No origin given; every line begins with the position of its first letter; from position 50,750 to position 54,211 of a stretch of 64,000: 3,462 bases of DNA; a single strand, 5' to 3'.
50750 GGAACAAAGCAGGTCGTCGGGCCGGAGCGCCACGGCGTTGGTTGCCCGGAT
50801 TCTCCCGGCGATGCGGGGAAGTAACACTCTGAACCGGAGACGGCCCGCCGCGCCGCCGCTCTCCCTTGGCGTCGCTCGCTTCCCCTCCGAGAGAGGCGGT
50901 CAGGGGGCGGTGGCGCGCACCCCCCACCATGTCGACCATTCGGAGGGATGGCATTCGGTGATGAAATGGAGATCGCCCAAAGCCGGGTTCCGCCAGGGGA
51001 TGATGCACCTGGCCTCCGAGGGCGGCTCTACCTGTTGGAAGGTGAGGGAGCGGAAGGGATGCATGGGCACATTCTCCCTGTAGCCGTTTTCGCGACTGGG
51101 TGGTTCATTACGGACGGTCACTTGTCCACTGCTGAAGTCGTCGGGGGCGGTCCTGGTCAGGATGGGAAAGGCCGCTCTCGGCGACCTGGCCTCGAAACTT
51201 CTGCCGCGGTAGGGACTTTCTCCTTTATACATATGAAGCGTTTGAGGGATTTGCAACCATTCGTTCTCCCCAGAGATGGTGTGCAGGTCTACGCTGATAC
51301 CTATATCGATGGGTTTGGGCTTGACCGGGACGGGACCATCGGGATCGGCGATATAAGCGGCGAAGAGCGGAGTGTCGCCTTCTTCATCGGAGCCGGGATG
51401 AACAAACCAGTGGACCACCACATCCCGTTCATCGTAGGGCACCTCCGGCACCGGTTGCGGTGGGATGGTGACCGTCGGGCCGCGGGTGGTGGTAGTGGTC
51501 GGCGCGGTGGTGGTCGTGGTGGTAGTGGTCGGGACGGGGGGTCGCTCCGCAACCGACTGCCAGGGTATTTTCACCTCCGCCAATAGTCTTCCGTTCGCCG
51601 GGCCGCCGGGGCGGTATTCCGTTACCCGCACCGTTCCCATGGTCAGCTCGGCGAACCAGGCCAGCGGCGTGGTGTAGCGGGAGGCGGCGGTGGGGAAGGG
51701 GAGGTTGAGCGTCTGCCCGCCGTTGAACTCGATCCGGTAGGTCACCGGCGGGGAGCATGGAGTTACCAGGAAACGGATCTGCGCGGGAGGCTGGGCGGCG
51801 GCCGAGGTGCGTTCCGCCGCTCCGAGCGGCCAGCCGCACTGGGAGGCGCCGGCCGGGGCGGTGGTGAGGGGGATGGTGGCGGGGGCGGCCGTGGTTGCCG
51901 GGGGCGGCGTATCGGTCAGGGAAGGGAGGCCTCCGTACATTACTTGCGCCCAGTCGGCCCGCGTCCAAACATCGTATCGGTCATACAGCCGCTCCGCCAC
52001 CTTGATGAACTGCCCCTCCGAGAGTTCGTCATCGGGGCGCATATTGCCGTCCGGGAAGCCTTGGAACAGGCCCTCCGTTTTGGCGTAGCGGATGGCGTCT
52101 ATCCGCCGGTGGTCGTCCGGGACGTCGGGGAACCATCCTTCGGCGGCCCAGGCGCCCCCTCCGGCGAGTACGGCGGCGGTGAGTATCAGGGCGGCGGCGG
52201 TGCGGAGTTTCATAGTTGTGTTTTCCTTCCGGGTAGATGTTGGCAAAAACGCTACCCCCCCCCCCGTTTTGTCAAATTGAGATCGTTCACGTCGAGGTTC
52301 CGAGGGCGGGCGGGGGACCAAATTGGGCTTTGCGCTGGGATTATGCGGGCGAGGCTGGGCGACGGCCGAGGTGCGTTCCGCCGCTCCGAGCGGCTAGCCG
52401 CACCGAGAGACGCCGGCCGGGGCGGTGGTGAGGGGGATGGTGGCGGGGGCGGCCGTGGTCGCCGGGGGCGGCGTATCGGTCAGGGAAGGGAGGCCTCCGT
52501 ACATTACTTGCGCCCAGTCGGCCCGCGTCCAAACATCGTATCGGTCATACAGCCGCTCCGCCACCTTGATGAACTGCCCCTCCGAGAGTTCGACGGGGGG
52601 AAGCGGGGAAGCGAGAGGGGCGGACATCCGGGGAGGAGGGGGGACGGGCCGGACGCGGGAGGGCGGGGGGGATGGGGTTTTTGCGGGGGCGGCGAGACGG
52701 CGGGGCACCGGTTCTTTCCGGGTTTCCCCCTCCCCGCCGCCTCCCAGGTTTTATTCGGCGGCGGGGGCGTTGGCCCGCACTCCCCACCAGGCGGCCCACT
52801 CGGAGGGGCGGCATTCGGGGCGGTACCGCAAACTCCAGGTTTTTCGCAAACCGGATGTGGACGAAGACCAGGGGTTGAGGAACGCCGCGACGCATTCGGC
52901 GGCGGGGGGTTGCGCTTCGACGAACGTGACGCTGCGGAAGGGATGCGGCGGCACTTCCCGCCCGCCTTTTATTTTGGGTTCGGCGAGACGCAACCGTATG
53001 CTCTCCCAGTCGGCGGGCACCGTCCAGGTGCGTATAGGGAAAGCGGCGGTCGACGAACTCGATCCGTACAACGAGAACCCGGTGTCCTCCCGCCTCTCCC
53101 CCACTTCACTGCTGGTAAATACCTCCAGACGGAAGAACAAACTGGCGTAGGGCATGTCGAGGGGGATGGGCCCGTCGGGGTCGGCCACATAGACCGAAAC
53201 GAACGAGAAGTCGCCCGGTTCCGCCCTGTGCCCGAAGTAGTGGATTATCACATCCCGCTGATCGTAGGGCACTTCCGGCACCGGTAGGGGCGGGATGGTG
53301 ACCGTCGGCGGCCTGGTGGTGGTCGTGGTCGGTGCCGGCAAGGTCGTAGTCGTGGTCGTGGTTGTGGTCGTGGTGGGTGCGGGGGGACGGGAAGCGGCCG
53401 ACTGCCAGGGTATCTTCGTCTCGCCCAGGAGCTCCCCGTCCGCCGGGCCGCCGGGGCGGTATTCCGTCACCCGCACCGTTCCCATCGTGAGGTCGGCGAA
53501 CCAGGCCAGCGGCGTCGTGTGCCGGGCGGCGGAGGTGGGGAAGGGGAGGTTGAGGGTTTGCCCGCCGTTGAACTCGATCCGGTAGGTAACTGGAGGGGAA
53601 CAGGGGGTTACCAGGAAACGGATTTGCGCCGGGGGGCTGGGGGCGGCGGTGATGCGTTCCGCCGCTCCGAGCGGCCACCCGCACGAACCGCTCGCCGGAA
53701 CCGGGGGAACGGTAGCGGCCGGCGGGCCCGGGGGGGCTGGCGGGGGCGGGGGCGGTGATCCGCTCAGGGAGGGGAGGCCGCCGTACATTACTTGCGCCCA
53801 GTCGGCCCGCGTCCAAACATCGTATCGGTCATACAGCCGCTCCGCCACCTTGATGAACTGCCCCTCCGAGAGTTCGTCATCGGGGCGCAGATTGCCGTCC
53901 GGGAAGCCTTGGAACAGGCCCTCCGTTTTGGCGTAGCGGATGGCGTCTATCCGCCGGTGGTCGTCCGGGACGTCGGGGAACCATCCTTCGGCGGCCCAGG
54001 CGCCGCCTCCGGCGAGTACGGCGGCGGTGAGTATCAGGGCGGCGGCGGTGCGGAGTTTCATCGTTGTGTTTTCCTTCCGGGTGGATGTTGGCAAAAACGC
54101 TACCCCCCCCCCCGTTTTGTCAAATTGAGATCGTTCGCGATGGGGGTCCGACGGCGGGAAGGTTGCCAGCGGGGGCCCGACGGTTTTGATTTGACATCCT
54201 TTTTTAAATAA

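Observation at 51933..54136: Tandem envelope-protein paralogs with a homogenised promoter and 5' module and diverged 3' ends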

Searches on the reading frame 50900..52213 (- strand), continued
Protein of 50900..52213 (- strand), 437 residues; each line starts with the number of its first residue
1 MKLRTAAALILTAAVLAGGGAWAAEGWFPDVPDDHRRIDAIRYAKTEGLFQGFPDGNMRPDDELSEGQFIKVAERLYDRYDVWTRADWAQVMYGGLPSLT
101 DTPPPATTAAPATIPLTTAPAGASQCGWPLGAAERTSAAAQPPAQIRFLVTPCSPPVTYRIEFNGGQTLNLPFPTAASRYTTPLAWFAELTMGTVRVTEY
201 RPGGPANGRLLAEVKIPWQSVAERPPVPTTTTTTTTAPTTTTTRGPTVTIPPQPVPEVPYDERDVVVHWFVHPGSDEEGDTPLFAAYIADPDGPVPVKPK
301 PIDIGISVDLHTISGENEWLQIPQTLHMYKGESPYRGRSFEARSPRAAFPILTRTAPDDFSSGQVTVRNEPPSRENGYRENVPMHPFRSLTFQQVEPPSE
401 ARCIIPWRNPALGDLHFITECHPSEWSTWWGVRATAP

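Call 61: search_solved_structures(query=A2, max_evalue=1)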
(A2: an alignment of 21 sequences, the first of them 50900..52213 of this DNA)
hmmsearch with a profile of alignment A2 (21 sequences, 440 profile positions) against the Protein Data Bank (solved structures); distinct sequences matched with E-value up to 1: 6.
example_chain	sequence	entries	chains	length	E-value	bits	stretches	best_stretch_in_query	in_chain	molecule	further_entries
9g93_A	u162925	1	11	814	3.7e-06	29.5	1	4-68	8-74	S-layer protein sap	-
7zgx_A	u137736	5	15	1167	0.00034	23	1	5-79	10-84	S-layer protein SlpA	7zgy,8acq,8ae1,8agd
6bt4_A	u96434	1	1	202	0.0011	21.4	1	27-68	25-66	S-layer protein sap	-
3pyw_A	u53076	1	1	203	0.0013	21.1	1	27-68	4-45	S-layer protein sap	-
8bys_A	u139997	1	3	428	0.0076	18.6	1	6-72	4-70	S-layer homology domain-containing protein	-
8bz2_A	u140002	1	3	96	0.31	13.2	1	27-73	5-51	S-layer homology domain-containing protein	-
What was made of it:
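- On SLH-domain cell-wall-anchored proteins: The family profile hits the SLH parts of B. anthracis Sap (E 3.7e-6) and D. radiodurans SlpA (E 3.4e-4) (call 61).
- Tried and rejected: The PDB profile search hit only the SLH part (call 61).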

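Call 62: search_protein_families(library=ncbifam, proteins=[window:50900-52213:-], max_evalue=0.1)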
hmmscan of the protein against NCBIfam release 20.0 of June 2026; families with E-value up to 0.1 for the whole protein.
window:50900-52213:- (437 aa): 1 family
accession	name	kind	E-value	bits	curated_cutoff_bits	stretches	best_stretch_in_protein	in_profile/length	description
NF033190.2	inl_like_NEAT_1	exception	0.074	11.3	1275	1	28-75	582-629/754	NEAT domain-containing leucine-rich repeat protein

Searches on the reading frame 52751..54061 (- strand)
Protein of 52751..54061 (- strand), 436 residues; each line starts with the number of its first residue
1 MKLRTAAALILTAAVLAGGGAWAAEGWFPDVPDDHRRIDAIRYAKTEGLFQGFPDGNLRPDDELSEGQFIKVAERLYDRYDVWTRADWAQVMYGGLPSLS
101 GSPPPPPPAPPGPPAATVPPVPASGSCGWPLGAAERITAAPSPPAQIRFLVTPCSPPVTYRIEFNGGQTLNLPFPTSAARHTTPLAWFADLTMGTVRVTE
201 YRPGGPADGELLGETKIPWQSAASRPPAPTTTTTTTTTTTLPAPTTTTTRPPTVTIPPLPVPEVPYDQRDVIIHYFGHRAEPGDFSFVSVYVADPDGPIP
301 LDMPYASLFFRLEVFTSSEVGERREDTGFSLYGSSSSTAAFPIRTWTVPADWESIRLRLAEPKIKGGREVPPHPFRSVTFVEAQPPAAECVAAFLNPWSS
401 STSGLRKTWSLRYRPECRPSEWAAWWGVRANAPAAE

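Call 8: search_protein_families(library=pfam, proteins=[window:52751-54061:-], max_evalue=0.01)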
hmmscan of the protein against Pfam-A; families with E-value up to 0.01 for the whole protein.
window:52751-54061:- (436 aa): 1 family
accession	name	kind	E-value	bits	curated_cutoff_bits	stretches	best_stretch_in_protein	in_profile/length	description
PF00395.25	SLH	-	5.6e-07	29.9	20.8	1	28-70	2-44/44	S-layer homology domain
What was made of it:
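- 52751..54061 (-): Gene B (436 aa). Same architecture as A, with a B-type C-terminal domain. Pfam SLH, E 5.6e-7 (call 8).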

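Call 59: predict_structure(alignment_id=A4)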
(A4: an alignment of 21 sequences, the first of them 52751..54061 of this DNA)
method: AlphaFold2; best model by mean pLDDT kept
length: 436 residues; sequences in the alignment: 21
mean_pLDDT: 60.1   pTM: 0.39
mean pLDDT of the five models: 60.1, 57.8, 56.0, 55.7, 53.4
residues with pLDDT >= 90: 0; 70-90: 176; 50-70: 120; < 50: 140
segments of 3 or more residues with pLDDT < 50: 1-37, 58-63, 95-126, 229-261, 320-322, 333-339, 397-407, 426-436
pLDDT, mean of each block of 10 residues (from residue 1): 33 25 33 46 55 55 54 60 61 47 30 30 50 73 75 80 76 75 74 81 72 80 55 28 35 37 69 84 76 70 69 75 59 48 76 85 81 85 80 60 46 69 49 32
secondary structure, 60 per line:
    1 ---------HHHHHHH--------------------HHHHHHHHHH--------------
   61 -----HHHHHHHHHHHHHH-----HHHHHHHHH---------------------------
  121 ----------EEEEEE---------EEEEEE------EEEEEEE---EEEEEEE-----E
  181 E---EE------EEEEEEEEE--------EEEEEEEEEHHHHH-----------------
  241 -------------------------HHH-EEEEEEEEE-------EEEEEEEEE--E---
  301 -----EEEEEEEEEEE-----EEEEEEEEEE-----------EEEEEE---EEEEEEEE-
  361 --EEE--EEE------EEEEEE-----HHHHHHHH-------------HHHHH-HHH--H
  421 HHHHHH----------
elements in order: H10-16 H37-46 H66-79 H85-93 E131-136 E146-151 E158-164 E168-174 E193-201 E210-218 H219-223 E270-278 E286-294 E306-316 E322-331 E343-348 E352-359 E363-365 E368-370 E377-382 H388-395 H409-413 H420-426
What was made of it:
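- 52751..54061 (-): Model with the same order of secondary-structure elements as A (call 59).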

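Call 62: search_protein_families(library=ncbifam, proteins=[window:52751-54061:-], max_evalue=0.1)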
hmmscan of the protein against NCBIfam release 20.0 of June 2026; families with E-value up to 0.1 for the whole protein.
window:52751-54061:- (436 aa): 1 family
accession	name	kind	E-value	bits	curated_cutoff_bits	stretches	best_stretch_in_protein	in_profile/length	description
NF033190.2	inl_like_NEAT_1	exception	0.077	11.2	1275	0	28-75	582-629/754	NEAT domain-containing leucine-rich repeat protein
